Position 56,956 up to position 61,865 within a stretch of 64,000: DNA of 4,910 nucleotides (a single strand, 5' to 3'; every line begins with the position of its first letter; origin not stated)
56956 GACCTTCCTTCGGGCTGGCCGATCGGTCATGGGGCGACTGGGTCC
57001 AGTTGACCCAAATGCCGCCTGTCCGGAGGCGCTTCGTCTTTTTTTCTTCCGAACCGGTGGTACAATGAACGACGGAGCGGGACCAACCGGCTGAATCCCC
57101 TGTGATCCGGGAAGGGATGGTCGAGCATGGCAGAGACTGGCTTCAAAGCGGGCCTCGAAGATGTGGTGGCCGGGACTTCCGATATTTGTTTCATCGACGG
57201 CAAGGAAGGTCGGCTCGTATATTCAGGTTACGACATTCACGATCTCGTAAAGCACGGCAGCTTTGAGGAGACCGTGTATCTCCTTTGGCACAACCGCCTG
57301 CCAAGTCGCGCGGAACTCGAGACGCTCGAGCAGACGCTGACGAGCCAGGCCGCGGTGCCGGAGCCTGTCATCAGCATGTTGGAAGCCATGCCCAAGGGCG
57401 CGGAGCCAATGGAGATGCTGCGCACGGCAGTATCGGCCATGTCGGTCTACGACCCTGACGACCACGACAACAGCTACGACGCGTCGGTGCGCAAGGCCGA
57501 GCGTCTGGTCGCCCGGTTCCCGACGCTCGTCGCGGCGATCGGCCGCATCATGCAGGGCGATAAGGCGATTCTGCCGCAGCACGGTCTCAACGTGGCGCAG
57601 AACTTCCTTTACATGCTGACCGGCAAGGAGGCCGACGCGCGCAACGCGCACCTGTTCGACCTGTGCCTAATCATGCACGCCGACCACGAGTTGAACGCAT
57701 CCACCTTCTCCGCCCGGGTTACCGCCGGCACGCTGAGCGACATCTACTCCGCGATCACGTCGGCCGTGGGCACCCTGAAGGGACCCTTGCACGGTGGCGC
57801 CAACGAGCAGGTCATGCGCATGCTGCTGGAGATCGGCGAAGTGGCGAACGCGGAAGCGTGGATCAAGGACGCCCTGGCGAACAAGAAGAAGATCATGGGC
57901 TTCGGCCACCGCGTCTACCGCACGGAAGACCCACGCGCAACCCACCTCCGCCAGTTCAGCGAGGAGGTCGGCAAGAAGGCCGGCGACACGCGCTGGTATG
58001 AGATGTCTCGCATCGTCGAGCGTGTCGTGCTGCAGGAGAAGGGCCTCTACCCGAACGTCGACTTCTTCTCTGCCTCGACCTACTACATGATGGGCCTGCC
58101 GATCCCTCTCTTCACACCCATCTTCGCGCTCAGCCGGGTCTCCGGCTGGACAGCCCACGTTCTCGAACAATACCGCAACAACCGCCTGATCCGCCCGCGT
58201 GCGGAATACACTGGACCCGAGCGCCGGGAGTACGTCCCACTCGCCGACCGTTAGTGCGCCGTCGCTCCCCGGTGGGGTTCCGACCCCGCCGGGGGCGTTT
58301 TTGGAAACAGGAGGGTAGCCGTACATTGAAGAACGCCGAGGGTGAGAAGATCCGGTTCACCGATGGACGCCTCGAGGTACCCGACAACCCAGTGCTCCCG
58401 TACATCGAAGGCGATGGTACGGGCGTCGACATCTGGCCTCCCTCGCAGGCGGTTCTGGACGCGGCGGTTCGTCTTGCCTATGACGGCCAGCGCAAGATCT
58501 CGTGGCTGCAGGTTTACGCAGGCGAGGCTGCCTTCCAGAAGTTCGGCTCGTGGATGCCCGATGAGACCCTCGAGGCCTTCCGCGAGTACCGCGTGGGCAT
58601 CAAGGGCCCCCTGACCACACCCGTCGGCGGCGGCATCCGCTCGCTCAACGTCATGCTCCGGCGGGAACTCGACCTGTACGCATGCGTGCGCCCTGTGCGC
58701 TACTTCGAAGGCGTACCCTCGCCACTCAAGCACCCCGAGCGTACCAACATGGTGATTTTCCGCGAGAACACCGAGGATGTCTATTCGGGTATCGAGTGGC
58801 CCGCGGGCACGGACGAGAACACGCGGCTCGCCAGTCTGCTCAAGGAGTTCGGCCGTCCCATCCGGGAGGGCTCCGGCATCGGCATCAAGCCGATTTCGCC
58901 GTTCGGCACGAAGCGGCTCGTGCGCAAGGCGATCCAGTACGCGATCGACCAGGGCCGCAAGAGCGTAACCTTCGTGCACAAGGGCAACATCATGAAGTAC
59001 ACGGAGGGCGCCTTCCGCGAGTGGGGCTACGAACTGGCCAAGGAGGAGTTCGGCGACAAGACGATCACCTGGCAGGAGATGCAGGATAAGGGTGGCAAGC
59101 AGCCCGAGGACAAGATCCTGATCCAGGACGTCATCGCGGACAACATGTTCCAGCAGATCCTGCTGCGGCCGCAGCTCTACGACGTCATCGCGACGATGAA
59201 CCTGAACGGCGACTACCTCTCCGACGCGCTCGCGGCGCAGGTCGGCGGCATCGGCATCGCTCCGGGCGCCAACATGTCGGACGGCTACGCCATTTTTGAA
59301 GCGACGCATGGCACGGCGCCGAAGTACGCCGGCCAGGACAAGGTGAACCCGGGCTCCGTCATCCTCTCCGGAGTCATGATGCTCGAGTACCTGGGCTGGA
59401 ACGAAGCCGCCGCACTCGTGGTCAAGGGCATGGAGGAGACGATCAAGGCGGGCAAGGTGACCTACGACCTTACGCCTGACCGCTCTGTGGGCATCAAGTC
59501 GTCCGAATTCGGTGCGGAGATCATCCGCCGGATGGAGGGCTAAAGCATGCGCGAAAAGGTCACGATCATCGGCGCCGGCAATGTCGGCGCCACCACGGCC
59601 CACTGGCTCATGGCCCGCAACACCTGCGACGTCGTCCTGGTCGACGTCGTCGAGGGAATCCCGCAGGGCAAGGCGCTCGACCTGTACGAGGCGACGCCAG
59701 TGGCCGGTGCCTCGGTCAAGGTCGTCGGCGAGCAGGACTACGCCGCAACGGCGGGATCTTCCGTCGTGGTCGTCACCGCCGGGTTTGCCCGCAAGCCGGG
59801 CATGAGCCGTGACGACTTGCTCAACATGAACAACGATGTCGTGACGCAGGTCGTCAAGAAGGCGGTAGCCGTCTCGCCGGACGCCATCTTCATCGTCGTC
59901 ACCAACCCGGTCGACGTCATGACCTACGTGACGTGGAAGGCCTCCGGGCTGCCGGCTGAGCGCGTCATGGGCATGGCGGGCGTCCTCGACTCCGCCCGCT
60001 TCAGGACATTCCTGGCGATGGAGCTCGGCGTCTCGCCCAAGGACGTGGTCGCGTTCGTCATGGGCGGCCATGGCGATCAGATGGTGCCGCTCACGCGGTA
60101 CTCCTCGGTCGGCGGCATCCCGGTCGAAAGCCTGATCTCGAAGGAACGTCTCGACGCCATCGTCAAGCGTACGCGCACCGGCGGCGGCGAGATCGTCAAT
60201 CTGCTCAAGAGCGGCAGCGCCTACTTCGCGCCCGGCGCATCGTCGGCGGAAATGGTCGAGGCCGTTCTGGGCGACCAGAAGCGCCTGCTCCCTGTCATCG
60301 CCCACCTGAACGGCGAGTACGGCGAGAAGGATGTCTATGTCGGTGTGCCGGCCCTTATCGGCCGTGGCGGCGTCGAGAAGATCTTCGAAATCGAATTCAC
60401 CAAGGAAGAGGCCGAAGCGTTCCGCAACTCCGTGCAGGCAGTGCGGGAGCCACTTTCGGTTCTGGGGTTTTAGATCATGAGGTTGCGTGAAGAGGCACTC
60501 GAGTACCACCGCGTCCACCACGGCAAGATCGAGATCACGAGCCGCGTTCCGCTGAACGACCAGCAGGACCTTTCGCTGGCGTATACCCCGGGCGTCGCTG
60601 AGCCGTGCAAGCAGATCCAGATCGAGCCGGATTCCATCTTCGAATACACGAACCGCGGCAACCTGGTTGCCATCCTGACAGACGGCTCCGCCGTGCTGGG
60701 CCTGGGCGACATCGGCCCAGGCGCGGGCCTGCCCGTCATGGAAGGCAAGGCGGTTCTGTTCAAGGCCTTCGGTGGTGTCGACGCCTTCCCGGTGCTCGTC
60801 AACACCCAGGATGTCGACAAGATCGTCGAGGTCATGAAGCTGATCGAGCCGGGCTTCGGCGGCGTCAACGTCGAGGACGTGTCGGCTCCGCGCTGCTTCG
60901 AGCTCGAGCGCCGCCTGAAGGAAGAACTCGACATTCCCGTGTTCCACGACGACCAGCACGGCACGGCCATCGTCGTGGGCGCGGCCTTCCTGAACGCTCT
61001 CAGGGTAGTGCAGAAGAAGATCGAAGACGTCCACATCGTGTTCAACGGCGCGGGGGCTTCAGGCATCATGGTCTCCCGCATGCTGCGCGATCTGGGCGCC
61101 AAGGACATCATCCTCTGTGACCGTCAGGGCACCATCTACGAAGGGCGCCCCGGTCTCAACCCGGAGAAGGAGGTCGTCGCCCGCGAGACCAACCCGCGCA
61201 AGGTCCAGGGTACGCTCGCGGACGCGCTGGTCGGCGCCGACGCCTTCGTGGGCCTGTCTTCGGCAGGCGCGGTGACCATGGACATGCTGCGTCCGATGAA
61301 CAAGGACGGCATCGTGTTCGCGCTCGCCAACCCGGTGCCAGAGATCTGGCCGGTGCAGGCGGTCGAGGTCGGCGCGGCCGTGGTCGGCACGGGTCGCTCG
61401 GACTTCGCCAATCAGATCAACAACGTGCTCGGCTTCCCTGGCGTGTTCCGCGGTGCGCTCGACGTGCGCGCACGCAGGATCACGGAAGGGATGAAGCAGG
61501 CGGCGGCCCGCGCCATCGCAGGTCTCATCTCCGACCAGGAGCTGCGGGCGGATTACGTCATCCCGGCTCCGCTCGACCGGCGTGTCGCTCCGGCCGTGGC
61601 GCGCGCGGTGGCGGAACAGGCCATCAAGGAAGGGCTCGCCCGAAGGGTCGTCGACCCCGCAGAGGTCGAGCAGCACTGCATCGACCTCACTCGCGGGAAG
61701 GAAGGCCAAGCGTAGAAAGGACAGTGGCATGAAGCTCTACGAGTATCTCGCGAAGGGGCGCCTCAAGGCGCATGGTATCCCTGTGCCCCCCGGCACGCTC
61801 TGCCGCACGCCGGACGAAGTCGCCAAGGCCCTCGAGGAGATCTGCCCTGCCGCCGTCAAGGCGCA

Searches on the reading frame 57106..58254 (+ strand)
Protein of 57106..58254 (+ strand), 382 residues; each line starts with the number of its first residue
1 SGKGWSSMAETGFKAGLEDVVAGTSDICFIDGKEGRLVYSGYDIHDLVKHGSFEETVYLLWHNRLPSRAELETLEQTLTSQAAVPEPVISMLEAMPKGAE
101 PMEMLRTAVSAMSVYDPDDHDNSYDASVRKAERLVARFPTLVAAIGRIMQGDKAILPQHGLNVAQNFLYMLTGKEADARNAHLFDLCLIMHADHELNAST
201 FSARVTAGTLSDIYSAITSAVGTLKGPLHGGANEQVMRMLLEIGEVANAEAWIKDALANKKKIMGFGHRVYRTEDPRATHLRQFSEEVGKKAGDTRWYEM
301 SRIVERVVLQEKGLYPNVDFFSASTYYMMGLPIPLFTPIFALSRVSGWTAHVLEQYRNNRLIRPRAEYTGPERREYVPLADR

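Call 32: search_protein_families(library=ncbifam, proteins=[window:57106-58254:+], max_evalue=1e-8)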
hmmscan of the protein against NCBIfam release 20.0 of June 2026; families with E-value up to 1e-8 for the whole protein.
window:57106-58254:+ (382 aa): 20 families
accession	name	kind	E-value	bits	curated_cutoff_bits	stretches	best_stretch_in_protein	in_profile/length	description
TIGR01800.1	cit_synth_II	subfamily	2.7e-160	533.2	421.3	1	16-382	2-368/368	2-methylcitrate synthase/citrate synthase II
NF010637.0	PRK14034.1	equivalog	9.7e-147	488.7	594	1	15-382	5-371/372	citrate synthase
NF041301.1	Cit_synth_Halo_CitZ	equivalog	3.3e-146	487.1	550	1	13-382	5-379/379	citrate synthase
NF010638.0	PRK14035.1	equivalog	7.5e-137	456.1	572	1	14-382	5-372/372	citrate synthase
NF010639.0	PRK14036.1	equivalog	8.7e-130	432.8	502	1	10-382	3-378/379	citrate synthase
NF010636.0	PRK14033.1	equivalog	3.8e-129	430.8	479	1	9-377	5-373/376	bifunctional 2-methylcitrate synthase/citrate synthase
NF009004.0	PRK12349.1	equivalog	1.3e-120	402.6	508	1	10-373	4-368/372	citrate synthase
NF041157.1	Cit_synThplmales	equivalog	4.4e-115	384.8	590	1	14-382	5-376/377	citrate synthase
NF009006.1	PRK12351.1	equivalog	8.7e-115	383.1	550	1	15-382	8-376/376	bifunctional 2-methylcitrate synthase/citrate synthase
NF010640.0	PRK14037.1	subfamily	1.3e-102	343.6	504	1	15-382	6-377/377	citrate synthase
NF004126.0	PRK05614.1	equivalog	2.4e-92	309.7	505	1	11-382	43-430/430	citrate synthase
NF009005.0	PRK12350.1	subfamily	1.4e-83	281.2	332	1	12-375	3-354/366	citrate synthase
TIGR01798.1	cit_synth_I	equivalog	2.3e-80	270.4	485.15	1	12-376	31-412/412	citrate synthase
NF010635.0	PRK14032.1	subfamily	3.9e-72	243.2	426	1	33-382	65-448/448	citrate synthase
NF007128.0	PRK09569.1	subfamily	1.4e-49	168.9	344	1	14-366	39-421/437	citrate (Si)-synthase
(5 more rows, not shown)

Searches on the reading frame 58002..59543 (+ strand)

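Call 32: search_protein_families(library=ncbifam, proteins=[window:58002-59543:+], max_evalue=1e-8)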
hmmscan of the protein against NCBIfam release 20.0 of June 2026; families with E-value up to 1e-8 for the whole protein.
window:58002-59543:+ (513 aa): 16 families
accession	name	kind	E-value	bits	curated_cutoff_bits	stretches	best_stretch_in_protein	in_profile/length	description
TIGR00183.1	prok_nadp_idh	equivalog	1.2e-195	650.2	567.3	1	109-511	6-416/417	isocitrate dehydrogenase (NADP(+))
NF005425.0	PRK07006.1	equivalog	5.2e-192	638.1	490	1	110-511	7-416/416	NADP-dependent isocitrate dehydrogenase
NF005610.0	PRK07362.1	equivalog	1.1e-161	538.7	585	2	111-359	10-271/474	NADP-dependent isocitrate dehydrogenase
NF005036.0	PRK06451.1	equivalog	2.7e-140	467.7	484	1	112-511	6-408/412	NADP-dependent isocitrate dehydrogenase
NF006673.0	PRK09222.1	equivalog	1.8e-72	244.9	509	1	135-512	10-342/482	NADP-dependent isocitrate dehydrogenase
NF006529.0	PRK08997.1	equivalog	3.1e-70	236.8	510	1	134-510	8-334/335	isocitrate dehydrogenase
TIGR02088.1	LEU3_arch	subfamily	8e-68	229.1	409.8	2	135-349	4-190/324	isopropylmalate/isohomocitrate dehydrogenases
NF040626.1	AksF2_Meth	equivalog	1.1e-60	205.7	540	1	134-511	6-330/333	homoisocitrate dehydrogenase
TIGR02924.1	ICDH_alpha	equivalog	4.3e-57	194.2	561.35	1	137-511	8-337/473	isocitrate dehydrogenase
TIGR00175.1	mito_nad_idh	equivalog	1.7e-55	188.5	432.4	2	296-511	141-334/334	isocitrate dehydrogenase (NAD(+))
NF040619.1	AksF_Meth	equivalog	1.9e-53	181.8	500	1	135-492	7-332/343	homoisocitrate dehydrogenase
NF002898.0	PRK03437.1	equivalog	2.3e-46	158.7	393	1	134-507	9-341/347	3-isopropylmalate dehydrogenase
TIGR02089.1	TTC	equivalog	3.8e-40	137.9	470.4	1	134-493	8-338/352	tartrate dehydrogenase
NF006048.0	PRK08194.1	equivalog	4e-38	131.4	501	2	372-511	211-349/352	tartrate dehydrogenase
NF040855.1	iso_homocit_dh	equivalog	1.3e-37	129.9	680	1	135-491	7-303/345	isocitrate--homoisocitrate dehydrogenase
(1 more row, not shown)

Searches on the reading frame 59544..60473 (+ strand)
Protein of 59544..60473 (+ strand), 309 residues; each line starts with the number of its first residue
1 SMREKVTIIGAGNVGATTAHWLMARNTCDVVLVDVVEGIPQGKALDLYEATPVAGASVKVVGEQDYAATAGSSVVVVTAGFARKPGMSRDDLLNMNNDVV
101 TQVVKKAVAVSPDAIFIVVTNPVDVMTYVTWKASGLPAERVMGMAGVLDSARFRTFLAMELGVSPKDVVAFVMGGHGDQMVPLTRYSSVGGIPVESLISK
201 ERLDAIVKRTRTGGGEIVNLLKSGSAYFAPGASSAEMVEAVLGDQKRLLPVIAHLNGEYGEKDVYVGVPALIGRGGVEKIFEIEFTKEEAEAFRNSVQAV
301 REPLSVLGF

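Call 32: search_protein_families(library=ncbifam, proteins=[window:59544-60473:+], max_evalue=1e-8)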
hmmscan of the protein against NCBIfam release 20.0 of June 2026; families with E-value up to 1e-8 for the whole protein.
window:59544-60473:+ (309 aa): 9 families
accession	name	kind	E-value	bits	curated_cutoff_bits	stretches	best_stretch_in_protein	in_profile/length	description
TIGR01763.1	MalateDH_bact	equivalog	3.7e-142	473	351.85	1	3-307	1-305/305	malate dehydrogenase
NF004863.0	PRK06223.1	subfamily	9.4e-134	445.5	283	1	2-304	2-304/313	malate dehydrogenase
NF000824.0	PRK00066.1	subfamily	1.5e-82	277.4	339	1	3-304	6-311/316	L-lactate dehydrogenase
TIGR01771.1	L-LDH-NAD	equivalog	1.1e-80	271.1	303.55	1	8-301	1-298/299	L-lactate dehydrogenase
NF041314.1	Malate_DH_Halo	equivalog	1.3e-46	159.2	550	1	5-299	3-295/304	malate dehydrogenase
TIGR01772.1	MDH_euk_gproteo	equivalog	2.6e-33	115.6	273.05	1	5-302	1-302/313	malate dehydrogenase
NF003916.0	PRK05442.1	equivalog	3.9e-18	65.5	271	1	56-301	67-317/328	malate dehydrogenase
TIGR01759.1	MalateDH-SF1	subfamily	1.1e-17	64.1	345.65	1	62-295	70-315/327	malate dehydrogenase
TIGR01758.1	MDH_euk_cyt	equivalog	1.5e-09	37.8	470.4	1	61-246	65-258/324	malate dehydrogenase, NAD-dependent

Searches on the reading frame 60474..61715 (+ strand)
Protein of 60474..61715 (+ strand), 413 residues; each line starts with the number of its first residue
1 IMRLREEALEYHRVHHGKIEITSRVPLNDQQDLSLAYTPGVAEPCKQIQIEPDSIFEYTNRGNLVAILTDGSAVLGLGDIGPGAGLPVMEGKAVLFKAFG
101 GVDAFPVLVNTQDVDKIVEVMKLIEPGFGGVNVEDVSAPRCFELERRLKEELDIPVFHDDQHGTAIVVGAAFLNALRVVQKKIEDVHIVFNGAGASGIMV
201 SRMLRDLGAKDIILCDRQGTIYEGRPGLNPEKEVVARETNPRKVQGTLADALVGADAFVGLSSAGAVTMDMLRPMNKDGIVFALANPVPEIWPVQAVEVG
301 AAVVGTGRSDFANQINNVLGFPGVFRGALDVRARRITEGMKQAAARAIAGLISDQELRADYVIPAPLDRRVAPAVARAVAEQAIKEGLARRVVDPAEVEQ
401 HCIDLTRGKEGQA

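Call 32: search_protein_families(library=ncbifam, proteins=[window:60474-61715:+], max_evalue=1e-8)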
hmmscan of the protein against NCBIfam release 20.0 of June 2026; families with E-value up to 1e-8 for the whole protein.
window:60474-61715:+ (413 aa): 3 families
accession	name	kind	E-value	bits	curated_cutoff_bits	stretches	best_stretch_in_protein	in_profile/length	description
NF009501.0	PRK12861.1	subfamily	2.5e-121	406.1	1178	1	5-395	8-413/764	NADP-dependent malic enzyme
NF010052.0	PRK13529.1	subfamily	8.3e-33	113.8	326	1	131-392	244-540/564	oxaloacetate-decarboxylating malate dehydrogenase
NF041582.1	malolactic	exception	2.8e-22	79.1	850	1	134-394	230-521/536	malolactic enzyme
